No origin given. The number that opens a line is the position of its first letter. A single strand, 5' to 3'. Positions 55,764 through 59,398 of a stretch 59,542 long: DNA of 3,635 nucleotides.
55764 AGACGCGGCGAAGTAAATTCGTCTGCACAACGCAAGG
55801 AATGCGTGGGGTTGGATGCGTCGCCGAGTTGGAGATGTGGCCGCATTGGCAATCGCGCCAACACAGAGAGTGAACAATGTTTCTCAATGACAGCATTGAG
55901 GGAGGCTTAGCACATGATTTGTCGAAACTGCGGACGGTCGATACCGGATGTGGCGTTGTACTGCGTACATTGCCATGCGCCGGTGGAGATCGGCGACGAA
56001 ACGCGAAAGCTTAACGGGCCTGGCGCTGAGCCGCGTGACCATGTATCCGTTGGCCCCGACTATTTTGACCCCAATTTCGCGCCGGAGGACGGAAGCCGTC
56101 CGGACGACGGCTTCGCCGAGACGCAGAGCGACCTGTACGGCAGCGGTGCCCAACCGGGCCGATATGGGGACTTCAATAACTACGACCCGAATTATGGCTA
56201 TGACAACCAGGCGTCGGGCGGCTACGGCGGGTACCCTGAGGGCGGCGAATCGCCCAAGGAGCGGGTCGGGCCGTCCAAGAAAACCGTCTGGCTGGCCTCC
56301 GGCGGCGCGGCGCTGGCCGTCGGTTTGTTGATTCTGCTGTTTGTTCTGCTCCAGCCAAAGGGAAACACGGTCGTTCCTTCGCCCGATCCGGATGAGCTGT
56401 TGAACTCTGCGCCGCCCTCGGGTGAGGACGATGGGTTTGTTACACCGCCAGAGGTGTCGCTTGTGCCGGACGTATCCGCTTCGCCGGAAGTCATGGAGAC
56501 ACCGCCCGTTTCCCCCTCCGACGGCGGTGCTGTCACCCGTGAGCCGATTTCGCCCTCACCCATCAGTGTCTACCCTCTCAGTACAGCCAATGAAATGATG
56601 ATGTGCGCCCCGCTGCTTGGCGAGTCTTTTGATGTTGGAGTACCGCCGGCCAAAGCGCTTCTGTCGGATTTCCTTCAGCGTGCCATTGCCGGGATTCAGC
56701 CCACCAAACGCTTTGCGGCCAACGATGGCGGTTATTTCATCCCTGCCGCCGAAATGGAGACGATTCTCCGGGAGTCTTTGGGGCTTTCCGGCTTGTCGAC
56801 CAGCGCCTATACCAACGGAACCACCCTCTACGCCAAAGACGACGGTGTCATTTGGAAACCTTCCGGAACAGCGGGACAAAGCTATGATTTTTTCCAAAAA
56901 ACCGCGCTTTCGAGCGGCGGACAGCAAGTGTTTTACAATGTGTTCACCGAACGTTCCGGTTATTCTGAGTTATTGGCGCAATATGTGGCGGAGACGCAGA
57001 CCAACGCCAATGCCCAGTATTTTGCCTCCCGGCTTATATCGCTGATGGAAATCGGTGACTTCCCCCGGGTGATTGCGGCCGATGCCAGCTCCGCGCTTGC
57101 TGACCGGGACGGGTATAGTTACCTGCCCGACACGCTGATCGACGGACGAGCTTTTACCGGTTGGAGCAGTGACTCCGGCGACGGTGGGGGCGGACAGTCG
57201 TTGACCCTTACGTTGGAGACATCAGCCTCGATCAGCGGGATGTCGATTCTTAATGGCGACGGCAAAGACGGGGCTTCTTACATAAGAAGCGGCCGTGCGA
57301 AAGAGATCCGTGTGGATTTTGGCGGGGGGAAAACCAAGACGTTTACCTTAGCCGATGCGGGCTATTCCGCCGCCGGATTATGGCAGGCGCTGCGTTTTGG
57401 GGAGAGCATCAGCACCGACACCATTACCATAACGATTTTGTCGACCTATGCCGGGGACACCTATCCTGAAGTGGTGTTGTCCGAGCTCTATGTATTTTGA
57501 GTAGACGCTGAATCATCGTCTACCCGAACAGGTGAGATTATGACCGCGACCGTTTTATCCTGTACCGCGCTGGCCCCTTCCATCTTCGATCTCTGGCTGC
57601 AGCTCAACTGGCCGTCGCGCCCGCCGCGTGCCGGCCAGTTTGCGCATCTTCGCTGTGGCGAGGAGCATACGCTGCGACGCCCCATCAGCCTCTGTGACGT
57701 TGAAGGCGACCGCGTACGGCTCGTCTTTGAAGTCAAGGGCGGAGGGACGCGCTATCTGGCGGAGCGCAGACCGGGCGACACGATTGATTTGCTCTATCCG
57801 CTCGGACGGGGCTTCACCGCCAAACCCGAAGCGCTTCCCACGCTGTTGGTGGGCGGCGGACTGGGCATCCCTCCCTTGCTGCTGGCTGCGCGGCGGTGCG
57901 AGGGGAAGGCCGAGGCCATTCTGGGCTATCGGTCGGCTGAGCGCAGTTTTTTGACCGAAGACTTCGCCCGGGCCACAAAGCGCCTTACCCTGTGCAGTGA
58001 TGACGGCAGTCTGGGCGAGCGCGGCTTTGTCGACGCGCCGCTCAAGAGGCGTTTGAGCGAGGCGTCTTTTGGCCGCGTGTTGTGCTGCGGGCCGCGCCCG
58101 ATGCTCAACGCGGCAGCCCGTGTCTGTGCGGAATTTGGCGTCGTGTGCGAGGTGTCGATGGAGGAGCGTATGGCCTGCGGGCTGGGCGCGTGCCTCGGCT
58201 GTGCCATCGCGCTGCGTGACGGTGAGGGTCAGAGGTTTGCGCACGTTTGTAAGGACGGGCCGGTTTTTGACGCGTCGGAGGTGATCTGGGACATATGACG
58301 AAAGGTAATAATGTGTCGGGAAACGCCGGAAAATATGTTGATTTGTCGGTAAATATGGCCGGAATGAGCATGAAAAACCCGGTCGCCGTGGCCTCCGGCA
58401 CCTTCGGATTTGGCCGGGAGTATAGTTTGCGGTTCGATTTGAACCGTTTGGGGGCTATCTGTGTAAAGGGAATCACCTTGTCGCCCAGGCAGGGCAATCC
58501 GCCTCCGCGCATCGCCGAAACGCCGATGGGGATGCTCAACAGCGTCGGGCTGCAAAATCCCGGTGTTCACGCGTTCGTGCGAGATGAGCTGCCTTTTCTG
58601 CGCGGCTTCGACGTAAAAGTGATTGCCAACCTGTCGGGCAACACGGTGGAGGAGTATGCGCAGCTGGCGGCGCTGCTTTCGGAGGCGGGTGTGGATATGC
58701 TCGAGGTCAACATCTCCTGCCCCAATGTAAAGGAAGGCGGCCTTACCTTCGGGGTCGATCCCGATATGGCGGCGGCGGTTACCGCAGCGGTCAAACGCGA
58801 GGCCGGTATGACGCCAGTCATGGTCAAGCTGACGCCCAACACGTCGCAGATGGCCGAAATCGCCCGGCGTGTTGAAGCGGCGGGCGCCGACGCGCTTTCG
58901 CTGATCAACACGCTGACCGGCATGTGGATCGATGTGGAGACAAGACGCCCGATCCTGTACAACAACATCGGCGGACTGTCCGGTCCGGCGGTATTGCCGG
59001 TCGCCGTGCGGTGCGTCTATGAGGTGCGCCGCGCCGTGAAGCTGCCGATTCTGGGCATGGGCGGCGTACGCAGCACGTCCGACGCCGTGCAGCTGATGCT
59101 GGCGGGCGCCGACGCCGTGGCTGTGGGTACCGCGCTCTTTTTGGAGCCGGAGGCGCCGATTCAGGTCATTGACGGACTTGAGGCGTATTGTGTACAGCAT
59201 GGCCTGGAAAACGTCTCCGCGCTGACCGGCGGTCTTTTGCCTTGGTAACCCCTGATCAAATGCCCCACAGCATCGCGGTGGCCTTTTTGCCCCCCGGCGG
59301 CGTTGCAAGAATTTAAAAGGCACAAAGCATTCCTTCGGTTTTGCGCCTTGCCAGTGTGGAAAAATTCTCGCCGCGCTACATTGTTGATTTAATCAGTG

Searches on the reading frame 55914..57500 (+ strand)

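Call 17: search_protein_families(library=pfam, proteins=[window:55914-57500:+])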
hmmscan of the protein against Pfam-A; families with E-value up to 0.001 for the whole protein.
window:55914-57500:+ (528 aa): 3 families
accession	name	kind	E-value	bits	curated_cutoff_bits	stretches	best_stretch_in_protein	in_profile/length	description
PF25302.1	NADase_transloc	-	1.4e-16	61.5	27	1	387-527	8-145/146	NAD glycohydrolase translocation F5/8 type C domain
PF13240.11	Zn_Ribbon_1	-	2.7e-05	24.2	25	1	3-24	2-23/23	zinc-ribbon domain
PF00754.31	F5_F8_type_C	-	9.9e-05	22.9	28.2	1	390-514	3-118/127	F5/8 type C domain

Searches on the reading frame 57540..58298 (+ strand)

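Call 18: search_protein_families(library=pfam, proteins=[window:57540-58298:+])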
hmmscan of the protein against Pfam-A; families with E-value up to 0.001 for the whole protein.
window:57540-58298:+ (252 aa): 1 family
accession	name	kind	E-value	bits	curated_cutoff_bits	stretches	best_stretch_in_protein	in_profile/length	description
PF10418.14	DHODB_Fe-S_bind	-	4.8e-17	61.9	23.9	1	208-248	1-40/41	Iron-sulfur cluster binding domain of dihydroorotate dehydrogenase B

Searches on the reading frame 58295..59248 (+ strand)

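Call 18: search_protein_families(library=pfam, proteins=[window:58295-59248:+])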
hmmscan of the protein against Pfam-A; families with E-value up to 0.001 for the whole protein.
window:58295-59248:+ (317 aa): 6 families
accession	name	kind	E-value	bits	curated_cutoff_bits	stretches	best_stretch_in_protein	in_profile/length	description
PF01180.27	DHO_dh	-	4.3e-77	259.6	27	1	17-297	2-289/291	Dihydroorotate dehydrogenase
PF01207.24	Dus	-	1.3e-10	41.3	20.4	1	109-201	56-155/311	Dihydrouridine synthase (Dus)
PF00977.27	His_biosynth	-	1.9e-05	24.7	23.6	1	238-300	62-124/228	Histidine biosynthesis protein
PF00478.31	IMPDH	-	7.7e-05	22.3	25.6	0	237-292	195-250/345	IMP dehydrogenase / GMP reductase domain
PF03060.21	NMO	-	0.00011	22.2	28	1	236-292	180-236/331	Nitronate monooxygenase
PF01070.24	FMN_dh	-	0.00051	19.6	24.9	0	235-281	257-305/350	FMN-dependent dehydrogenase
